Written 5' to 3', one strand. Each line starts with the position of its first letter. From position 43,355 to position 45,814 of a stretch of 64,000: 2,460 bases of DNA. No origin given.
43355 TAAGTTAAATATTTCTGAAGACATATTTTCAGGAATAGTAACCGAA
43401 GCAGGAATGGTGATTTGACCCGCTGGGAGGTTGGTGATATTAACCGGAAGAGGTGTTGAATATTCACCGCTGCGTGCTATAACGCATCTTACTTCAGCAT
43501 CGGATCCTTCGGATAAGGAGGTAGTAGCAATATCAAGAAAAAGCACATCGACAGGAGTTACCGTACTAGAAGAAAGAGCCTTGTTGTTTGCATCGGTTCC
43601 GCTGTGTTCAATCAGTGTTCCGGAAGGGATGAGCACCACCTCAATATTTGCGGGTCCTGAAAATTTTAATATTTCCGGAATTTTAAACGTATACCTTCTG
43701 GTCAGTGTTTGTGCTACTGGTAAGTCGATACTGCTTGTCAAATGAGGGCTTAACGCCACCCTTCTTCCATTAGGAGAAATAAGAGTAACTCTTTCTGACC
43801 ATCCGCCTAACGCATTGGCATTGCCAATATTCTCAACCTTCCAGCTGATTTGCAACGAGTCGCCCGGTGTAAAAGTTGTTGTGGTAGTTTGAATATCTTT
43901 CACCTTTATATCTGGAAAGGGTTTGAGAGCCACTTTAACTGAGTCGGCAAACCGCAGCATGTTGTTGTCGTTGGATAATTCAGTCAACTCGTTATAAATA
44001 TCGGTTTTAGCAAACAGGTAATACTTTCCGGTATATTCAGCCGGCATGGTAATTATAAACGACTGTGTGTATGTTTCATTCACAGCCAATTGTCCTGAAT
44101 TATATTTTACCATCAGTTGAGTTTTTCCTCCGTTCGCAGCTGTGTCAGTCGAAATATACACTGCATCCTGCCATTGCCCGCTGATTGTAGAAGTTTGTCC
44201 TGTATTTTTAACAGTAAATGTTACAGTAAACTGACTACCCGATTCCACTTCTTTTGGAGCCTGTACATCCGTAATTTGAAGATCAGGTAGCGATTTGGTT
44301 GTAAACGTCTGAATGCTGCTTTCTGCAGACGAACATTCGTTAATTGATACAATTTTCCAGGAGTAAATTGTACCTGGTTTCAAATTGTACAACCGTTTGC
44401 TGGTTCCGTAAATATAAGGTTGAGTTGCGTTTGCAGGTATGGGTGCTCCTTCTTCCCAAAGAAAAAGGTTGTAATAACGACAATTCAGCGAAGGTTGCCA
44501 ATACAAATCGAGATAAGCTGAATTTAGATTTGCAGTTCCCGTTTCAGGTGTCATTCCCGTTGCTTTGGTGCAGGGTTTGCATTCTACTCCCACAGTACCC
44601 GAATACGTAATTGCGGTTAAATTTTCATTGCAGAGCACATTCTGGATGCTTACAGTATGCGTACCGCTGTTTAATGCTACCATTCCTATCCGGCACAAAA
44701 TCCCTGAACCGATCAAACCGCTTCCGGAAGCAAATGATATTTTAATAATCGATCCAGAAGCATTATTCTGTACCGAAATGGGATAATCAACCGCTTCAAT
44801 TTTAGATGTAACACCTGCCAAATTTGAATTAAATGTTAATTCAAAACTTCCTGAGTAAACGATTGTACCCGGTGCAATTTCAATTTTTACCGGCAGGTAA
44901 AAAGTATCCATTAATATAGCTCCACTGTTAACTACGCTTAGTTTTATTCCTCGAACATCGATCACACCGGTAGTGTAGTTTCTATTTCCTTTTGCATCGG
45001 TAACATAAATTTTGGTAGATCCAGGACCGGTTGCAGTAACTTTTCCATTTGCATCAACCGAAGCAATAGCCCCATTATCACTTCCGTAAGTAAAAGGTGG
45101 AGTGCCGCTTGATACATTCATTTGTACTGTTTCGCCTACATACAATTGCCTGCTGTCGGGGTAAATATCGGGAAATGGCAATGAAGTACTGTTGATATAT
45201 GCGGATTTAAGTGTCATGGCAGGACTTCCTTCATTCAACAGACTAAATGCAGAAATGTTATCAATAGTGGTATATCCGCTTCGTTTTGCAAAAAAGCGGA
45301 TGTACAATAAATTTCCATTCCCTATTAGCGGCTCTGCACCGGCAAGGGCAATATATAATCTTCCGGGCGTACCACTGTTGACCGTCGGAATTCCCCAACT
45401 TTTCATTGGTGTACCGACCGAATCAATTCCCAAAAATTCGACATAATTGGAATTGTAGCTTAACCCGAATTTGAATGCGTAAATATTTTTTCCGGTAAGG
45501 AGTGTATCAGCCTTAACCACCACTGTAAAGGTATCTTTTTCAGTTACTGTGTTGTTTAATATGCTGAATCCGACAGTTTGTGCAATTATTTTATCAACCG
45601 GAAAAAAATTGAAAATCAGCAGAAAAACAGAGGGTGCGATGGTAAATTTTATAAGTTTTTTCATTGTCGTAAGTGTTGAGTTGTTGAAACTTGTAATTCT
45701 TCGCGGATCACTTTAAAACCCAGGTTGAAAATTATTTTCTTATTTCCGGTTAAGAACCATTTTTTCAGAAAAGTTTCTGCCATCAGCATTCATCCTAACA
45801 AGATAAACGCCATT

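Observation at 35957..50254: Adjacent giant T9SS cargo genes carry matching cohesin-like and dockerin-like modules: possible self-assembling surface scaffold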

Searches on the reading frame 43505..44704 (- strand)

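Call 32: search_protein_families(library=pfam, proteins=[window:43505-44704:-], max_evalue=0.05)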
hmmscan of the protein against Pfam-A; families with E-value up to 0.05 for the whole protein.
window:43505-44704:- (400 aa): 7 families
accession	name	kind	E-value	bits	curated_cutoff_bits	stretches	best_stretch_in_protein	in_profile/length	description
PF07705.17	CARDB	-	1.6e-18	67.2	22.7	1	140-250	2-99/101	CARDB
PF16116.10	DUF4832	-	6.3e-07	29.8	29.2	1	143-231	108-194/216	Domain of unknown function (DUF4832)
PF16158.11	N_BRCA1_IG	-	0.00023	22.1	28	0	151-222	6-79/108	Ig-like domain from next to BRCA1 gene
PF19271.4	Nis1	-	0.0017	19.4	27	1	143-230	4-90/114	Nis1 family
PF00041.27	fn3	-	0.0052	17.4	25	1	57-134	7-82/84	Fibronectin type III domain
PF13584.12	BatD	-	0.0057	17.7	24.1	1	149-229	4-70/92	BatD DUF11 like domain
PF23619.1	Ig_VWA7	-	0.013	16.2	27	0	147-171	66-90/104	VWA7 Ig-like domain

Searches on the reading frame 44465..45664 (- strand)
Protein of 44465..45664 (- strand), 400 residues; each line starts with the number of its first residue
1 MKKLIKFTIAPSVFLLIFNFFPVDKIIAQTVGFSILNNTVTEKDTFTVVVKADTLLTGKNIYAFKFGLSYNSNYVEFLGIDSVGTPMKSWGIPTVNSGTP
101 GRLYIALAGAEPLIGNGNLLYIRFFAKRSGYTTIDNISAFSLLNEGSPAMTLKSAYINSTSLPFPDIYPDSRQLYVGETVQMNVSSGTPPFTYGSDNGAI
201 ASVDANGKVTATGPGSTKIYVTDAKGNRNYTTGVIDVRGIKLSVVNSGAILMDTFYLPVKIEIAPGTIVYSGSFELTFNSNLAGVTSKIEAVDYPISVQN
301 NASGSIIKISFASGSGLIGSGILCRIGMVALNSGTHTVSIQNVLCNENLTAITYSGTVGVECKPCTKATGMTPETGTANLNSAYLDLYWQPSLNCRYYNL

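Call 23: find_homologous_proteins(query=window:44555-45664:-)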
Query window:44555-45664:- (370 aa): 9 proteins with E <= 0.001 among 8000 candidates.
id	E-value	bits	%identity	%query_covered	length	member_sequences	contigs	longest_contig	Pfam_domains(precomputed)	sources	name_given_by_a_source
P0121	9.2e-116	405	49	98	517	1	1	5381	PF00963.25,PF02368.25,PF26918.1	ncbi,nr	ncbi:MAG TPA: cohesin domain-containing protein, partial [Bacteroidales bacterium]|nr:cohesin domain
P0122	2.8e-109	384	49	95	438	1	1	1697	PF00963.25,PF02368.25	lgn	-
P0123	1.9e-80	289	50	81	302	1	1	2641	PF00963.25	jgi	jgi:hypothetical protein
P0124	2.4e-63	233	50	62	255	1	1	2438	PF00963.25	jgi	jgi:hypothetical protein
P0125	2.1e-51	193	49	51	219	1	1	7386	PF00963.25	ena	-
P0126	1.3e-17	82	31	50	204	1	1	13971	-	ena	-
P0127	8.8e-6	43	42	15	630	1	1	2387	PF26182.1,PF21461.4,PF13629.13,PF22359.3,PF02368.25,PF20578.5,PF06832.19,PF26918.1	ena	-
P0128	1.1e-5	43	42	15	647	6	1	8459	PF26182.1,PF21461.4,PF13629.13,PF22359.3,PF02368.25,PF20578.5,PF06832.19,PF26918.1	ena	-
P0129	2.6e-5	42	34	20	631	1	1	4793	PF21764.4,PF13306.13,PF26182.1,PF22359.3,PF02368.25,PF20578.5,PF26918.1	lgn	-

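Call 32: search_protein_families(library=pfam, proteins=[window:44465-45664:-], max_evalue=0.05)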
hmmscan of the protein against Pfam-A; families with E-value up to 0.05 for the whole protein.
window:44465-45664:- (400 aa): 2 families
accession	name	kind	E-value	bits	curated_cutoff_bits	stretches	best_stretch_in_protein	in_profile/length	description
PF02368.24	Big_2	-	5.8e-09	36.2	22.8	1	170-228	10-73/79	Bacterial Ig-like domain (group 2)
PF00963.24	Cohesin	-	7.4e-09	36.4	24.1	2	38-136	8-114/139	Cohesin domain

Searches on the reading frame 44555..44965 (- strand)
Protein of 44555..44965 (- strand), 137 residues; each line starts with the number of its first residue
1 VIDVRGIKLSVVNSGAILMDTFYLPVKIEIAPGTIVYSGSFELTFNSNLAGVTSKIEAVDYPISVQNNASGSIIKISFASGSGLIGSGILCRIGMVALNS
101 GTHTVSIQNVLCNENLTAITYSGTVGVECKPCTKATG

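Call 7: search_protein_families(library=pfam, proteins=[window:44555-44965:-], max_evalue=10)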
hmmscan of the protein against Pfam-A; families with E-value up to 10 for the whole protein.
seq(137 aa): 2 families
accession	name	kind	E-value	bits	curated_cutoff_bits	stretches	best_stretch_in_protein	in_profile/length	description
PF00963.24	Cohesin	-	0.00013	22.7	24.1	1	20-111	14-118/139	Cohesin domain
PF01864.22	CarS-like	-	0.079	13.4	22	1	76-125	35-84/175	CDP-archaeol synthase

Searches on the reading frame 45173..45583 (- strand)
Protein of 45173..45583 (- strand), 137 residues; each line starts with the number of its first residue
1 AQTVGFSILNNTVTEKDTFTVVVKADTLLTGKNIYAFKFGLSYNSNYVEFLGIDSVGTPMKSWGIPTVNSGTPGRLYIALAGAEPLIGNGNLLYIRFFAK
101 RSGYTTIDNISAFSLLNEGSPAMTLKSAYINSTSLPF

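Call 7: search_protein_families(library=pfam, proteins=[window:45173-45583:-], max_evalue=10)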
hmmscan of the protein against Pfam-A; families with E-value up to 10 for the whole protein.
seq(137 aa): 1 family
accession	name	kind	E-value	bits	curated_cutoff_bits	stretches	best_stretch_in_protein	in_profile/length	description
PF00963.24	Cohesin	-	7.2e-06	26.7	24.1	1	11-109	8-114/139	Cohesin domain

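Call 8: search_solved_structures(query=window:45173-45583:-, max_evalue=10)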
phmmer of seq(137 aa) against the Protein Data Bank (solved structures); distinct sequences matched with E-value up to 10: 0.
